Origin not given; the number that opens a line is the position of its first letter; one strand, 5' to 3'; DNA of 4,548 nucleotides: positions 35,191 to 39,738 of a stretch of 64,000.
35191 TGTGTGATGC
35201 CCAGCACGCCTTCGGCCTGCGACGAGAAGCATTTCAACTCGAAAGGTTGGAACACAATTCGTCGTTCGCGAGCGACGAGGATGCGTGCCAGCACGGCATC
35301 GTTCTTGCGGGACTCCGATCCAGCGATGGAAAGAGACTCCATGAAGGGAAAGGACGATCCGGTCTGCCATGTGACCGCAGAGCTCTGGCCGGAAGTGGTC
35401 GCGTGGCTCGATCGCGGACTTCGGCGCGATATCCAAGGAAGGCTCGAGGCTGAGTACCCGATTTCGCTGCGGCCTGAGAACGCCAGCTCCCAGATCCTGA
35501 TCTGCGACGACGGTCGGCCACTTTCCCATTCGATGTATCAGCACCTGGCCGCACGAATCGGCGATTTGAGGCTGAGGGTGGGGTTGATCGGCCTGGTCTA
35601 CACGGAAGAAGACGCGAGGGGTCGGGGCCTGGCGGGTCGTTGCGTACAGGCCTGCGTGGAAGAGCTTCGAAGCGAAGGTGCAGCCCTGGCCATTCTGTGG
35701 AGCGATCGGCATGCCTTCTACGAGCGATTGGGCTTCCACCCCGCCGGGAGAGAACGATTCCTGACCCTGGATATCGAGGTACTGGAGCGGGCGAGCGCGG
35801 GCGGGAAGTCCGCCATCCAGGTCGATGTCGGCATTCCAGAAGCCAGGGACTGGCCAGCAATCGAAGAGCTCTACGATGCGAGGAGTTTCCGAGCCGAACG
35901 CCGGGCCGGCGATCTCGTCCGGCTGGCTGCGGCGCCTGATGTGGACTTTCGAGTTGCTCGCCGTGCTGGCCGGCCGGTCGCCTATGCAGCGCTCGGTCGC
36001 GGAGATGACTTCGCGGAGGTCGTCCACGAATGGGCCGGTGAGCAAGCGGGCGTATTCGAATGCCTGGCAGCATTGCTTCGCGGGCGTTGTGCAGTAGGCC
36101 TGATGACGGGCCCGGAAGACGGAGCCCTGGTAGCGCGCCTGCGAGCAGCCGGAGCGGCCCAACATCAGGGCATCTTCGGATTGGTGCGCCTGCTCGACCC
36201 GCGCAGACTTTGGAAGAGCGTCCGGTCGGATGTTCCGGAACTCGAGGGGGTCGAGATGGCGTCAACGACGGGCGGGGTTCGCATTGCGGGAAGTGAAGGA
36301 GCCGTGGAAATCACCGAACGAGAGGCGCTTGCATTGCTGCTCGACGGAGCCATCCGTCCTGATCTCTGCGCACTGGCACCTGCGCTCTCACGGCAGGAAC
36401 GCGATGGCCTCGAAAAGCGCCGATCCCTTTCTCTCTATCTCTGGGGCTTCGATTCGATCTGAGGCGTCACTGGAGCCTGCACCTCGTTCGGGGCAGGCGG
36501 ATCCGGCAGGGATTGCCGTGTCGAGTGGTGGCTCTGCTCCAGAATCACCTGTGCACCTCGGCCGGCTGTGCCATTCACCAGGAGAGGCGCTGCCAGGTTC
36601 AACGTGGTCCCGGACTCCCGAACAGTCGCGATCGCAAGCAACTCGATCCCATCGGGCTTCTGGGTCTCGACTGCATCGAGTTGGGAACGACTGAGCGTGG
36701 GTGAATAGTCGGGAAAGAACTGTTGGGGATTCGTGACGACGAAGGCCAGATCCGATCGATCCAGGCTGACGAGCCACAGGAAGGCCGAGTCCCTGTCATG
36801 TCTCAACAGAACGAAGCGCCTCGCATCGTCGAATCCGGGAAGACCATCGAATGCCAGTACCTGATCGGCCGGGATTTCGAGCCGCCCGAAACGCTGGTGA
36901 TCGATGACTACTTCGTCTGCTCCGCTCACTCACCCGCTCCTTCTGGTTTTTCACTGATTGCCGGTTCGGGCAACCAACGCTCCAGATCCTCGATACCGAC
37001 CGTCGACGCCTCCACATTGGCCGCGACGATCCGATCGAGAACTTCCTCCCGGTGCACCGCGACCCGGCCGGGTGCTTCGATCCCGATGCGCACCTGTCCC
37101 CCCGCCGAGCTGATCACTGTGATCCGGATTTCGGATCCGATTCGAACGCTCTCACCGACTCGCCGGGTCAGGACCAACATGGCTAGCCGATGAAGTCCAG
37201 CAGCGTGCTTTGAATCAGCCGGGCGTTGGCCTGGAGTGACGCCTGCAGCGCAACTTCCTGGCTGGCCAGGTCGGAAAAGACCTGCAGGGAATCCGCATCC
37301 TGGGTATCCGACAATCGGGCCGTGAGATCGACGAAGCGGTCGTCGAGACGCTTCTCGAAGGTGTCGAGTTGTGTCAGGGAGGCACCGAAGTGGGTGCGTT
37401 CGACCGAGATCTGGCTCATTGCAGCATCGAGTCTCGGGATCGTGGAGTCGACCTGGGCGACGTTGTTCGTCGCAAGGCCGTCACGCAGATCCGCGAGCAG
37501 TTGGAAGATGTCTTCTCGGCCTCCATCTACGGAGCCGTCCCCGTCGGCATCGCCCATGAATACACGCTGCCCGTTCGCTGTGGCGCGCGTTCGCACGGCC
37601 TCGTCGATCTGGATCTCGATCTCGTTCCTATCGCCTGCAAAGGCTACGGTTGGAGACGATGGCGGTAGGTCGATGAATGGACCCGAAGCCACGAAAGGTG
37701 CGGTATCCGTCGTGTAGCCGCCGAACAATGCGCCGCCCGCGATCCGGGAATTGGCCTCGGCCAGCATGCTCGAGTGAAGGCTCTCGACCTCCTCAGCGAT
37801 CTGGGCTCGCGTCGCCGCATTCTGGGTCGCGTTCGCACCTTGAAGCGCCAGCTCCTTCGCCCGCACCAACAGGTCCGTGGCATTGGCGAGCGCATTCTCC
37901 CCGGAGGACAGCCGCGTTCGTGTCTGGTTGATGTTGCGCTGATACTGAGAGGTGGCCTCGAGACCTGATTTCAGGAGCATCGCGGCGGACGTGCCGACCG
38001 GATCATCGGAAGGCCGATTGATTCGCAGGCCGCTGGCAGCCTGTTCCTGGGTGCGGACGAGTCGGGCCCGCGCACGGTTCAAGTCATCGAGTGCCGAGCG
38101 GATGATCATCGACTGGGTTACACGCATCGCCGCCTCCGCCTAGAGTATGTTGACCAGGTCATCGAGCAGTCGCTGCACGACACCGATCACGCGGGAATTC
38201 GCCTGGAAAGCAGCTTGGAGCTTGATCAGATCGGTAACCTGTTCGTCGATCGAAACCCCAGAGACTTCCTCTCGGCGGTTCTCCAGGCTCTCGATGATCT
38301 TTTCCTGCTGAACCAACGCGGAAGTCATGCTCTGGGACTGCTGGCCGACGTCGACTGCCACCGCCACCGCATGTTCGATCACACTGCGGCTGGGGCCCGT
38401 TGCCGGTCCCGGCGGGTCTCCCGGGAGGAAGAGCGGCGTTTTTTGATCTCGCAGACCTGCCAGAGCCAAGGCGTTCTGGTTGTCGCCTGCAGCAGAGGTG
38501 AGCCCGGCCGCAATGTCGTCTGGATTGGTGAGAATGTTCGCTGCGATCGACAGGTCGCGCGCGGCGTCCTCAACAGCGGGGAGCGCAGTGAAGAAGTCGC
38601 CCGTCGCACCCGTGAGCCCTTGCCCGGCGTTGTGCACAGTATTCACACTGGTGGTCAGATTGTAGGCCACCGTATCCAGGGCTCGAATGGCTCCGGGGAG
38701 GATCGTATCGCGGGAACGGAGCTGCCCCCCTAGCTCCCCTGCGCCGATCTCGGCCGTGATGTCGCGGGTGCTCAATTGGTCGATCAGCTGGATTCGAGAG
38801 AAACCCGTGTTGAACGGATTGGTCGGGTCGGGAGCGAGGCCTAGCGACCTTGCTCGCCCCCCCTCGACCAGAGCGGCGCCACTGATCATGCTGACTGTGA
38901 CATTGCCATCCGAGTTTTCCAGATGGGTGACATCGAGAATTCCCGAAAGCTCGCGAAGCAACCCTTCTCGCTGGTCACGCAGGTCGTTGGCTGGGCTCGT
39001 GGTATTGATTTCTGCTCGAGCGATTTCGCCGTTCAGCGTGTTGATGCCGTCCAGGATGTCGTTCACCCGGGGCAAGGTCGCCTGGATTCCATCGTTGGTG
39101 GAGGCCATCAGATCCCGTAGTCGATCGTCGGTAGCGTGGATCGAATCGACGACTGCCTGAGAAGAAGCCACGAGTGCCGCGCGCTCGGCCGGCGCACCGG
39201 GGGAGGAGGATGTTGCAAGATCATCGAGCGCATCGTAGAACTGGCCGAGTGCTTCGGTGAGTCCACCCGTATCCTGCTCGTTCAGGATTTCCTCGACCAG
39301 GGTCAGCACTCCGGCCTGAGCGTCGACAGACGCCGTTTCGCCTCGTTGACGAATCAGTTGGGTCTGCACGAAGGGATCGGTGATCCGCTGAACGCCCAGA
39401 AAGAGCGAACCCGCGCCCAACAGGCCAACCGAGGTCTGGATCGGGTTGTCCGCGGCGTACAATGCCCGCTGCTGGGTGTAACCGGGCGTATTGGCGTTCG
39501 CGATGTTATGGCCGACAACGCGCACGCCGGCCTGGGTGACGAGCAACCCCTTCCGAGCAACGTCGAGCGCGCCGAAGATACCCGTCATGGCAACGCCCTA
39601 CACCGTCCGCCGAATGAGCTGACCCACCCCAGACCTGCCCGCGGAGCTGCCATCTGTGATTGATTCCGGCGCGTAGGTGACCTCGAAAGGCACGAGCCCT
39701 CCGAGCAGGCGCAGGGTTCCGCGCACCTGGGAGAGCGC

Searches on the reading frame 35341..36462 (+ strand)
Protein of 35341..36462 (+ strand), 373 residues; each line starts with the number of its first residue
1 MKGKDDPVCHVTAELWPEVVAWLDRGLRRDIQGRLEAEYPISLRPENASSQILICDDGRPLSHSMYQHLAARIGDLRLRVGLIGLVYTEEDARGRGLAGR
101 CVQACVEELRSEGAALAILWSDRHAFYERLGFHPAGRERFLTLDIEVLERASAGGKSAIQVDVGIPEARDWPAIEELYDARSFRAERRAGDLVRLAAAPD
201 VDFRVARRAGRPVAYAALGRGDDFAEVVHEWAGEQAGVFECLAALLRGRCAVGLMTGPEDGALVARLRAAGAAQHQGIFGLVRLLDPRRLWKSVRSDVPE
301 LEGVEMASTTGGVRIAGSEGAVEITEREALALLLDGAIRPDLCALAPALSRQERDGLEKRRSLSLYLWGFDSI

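Call 62: search_protein_families(library=pfam, proteins=[window:35341-36462:+])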
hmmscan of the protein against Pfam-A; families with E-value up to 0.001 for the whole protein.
window:35341-36462:+ (373 aa): 4 families
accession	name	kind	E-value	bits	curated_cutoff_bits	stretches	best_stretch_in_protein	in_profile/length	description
PF13527.13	Acetyltransf_9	-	2.9e-10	40.7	25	1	49-134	41-126/127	Acetyltransferase (GNAT) domain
PF00583.31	Acetyltransf_1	-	6.3e-09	36.6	20.7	1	43-132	24-116/116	Acetyltransferase (GNAT) family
PF08445.16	FR47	-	2.7e-08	34.1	22.1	1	76-135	17-80/86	FR47-like protein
PF13508.13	Acetyltransf_7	-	1.6e-07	32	27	1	83-133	29-83/84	Acetyltransferase (GNAT) domain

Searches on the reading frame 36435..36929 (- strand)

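Call 12: search_protein_families(library=pfam, proteins=[window:36435-36929:-])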
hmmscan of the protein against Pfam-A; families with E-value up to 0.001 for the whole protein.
window:36435-36929:- (164 aa): 1 family
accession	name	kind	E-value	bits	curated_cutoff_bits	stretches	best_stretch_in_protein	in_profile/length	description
PF02623.20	FliW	-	3.9e-31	107.8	25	1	28-141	5-122/122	FliW protein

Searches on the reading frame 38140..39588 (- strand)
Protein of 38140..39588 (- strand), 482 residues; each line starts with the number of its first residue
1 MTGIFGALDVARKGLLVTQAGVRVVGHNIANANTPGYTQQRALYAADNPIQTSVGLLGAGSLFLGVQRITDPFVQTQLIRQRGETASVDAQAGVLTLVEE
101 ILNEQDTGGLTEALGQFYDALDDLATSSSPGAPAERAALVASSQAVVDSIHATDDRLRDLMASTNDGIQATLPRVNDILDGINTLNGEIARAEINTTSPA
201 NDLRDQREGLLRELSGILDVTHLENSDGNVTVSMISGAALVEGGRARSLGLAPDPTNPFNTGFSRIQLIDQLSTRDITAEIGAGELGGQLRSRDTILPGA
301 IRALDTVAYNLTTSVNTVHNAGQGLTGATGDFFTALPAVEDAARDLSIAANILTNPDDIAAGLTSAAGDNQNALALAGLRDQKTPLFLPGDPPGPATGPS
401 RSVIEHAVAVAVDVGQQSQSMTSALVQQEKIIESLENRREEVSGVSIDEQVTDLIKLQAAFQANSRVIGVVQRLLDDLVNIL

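Call 25: find_homologous_proteins(query=window:38140-39588:-, max_evalue=1e-40)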
Query window:38140-39588:- (482 aa): 289 proteins with E <= 1e-40 among 8000 candidates; the best 120 are listed.
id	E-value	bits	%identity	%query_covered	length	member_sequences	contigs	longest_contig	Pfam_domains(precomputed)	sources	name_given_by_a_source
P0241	0.0e+0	1011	100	100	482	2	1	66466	PF06429.19,PF22638.2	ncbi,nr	ncbi:MAG: flagellar hook-associated protein FlgK [bacterium]|nr:flagellar hook-associated protein Fl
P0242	8.2e-250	847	83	100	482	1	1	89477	PF06429.19,PF00460.26,PF22638.2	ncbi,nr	ncbi:MAG: flagellar hook-associated protein FlgK [bacterium]|nr:flagellar hook-associated protein Fl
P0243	3.2e-239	812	81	100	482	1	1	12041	PF06429.19,PF00460.26,PF22638.2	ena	-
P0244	2.3e-203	694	68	100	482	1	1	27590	PF06429.19,PF22638.2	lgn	-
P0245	1.5e-200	685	67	100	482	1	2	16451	PF06429.19,PF00460.26,PF22638.2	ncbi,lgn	-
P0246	1.2e-194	666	67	100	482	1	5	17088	PF06429.19,PF00460.26,PF22638.2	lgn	-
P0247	2.9e-194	664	65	100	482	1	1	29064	PF06429.19,PF22638.2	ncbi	-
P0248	1.6e-192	659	66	100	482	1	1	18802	PF06429.19,PF00460.26,PF22638.2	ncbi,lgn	-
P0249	1.7e-179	616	61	100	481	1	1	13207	PF06429.19,PF22638.2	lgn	-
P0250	2.2e-176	605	61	100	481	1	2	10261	PF06429.19,PF22638.2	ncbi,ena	-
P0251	2.8e-158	546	53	100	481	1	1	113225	PF06429.19,PF22638.2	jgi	-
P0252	2.7e-156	539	55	100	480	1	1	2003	PF06429.19,PF22638.2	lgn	-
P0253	2.7e-155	536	55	100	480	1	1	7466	PF06429.19,PF22638.2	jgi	jgi:flagellar hook-associated protein 1 FlgK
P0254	7.9e-154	531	54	100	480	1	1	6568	PF06429.19,PF22638.2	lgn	-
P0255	8.9e-154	531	55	98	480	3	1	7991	PF06429.19,PF00460.26,PF22638.2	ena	-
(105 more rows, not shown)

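Call 26: find_encoding_contigs(protein=P0242, flank=10000, max_places=1)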
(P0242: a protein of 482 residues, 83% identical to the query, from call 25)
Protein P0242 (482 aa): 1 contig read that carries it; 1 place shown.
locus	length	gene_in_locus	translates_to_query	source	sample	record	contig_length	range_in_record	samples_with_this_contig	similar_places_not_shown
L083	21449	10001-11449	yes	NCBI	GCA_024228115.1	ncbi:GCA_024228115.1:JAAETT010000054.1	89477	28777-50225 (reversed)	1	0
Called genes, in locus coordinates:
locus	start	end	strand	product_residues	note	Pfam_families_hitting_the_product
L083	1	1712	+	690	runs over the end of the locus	PF00771:FHIPEP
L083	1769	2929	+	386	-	PF25199:nSTAND_NTPase5 (faint), PF00448:SRP54, PF13401:AAA_22 (weak)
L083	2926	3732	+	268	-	PF01656:CbiA, PF02374:ArsA_ATPase (faint), PF06564:CBP_BcsQ (faint), PF10609:ParA, PF13614:AAA_31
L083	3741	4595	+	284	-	PF08668:HDOD, PF01966:HD (weak)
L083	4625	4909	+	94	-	-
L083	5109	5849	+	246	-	PF00460:Flg_bb_rod, PF22692:LlgE_F_G_D1, PF06429:Flg_bbr_C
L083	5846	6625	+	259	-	PF00460:Flg_bb_rod, PF22692:LlgE_F_G_D1, PF06429:Flg_bbr_C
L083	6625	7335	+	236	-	PF08666:SAF, PF13144:ChapFlgA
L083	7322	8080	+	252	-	PF02107:FlgH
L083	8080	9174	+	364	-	PF02119:FlgI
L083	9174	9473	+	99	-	PF10135:Rod-binding (weak)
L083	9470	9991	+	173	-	PF05130:FlgN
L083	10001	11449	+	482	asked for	PF00460:Flg_bb_rod (weak), PF22638:FlgK_D1, PF06429:Flg_bbr_C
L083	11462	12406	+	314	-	PF00669:Flagellin_N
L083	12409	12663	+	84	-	PF02599:CsrA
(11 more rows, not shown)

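Call 32: find_encoding_contigs(protein=P0244, flank=10000, max_places=1)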
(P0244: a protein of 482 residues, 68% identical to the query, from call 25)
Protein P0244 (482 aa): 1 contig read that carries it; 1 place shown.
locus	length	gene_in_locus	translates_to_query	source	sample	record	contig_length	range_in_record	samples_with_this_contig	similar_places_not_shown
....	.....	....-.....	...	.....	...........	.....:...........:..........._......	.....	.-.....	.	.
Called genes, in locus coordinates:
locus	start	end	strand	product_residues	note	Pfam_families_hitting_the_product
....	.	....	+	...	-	?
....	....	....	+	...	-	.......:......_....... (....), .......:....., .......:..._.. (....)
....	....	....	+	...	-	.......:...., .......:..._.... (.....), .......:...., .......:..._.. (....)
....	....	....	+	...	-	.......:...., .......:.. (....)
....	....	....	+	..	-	-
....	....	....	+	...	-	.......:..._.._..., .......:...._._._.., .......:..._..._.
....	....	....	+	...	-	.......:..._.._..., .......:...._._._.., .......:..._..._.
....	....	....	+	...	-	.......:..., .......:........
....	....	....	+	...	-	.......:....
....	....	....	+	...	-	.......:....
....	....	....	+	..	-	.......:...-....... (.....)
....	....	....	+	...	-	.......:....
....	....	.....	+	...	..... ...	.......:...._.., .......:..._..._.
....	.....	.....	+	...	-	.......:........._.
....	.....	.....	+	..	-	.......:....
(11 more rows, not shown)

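Call 39: find_encoding_contigs(protein=P0251, flank=10000, max_places=1)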
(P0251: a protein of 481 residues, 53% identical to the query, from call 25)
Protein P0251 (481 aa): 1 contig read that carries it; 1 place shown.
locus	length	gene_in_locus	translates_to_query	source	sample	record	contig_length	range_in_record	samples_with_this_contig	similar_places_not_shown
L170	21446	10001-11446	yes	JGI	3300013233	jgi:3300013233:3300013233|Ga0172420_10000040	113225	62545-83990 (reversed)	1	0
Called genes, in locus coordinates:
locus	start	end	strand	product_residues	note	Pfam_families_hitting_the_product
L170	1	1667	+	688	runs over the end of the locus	PF00771:FHIPEP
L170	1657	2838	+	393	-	PF00448:SRP54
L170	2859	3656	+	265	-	PF00142:Fer4_NifH (faint), PF01656:CbiA, PF06564:CBP_BcsQ (faint), PF10609:ParA, PF13614:AAA_31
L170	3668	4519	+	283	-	PF08668:HDOD, PF01966:HD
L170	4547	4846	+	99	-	-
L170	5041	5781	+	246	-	PF00460:Flg_bb_rod, PF22692:LlgE_F_G_D1, PF06429:Flg_bbr_C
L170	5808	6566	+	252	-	PF00460:Flg_bb_rod, PF22692:LlgE_F_G_D1, PF06429:Flg_bbr_C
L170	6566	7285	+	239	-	PF08666:SAF, PF13144:ChapFlgA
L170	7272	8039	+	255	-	PF02107:FlgH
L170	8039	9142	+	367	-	PF02119:FlgI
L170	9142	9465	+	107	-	PF10135:Rod-binding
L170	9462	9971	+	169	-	PF05130:FlgN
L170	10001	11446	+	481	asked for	PF22638:FlgK_D1, PF06429:Flg_bbr_C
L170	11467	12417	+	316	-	PF00669:Flagellin_N, PF00700:Flagellin_C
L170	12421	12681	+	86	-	PF02599:CsrA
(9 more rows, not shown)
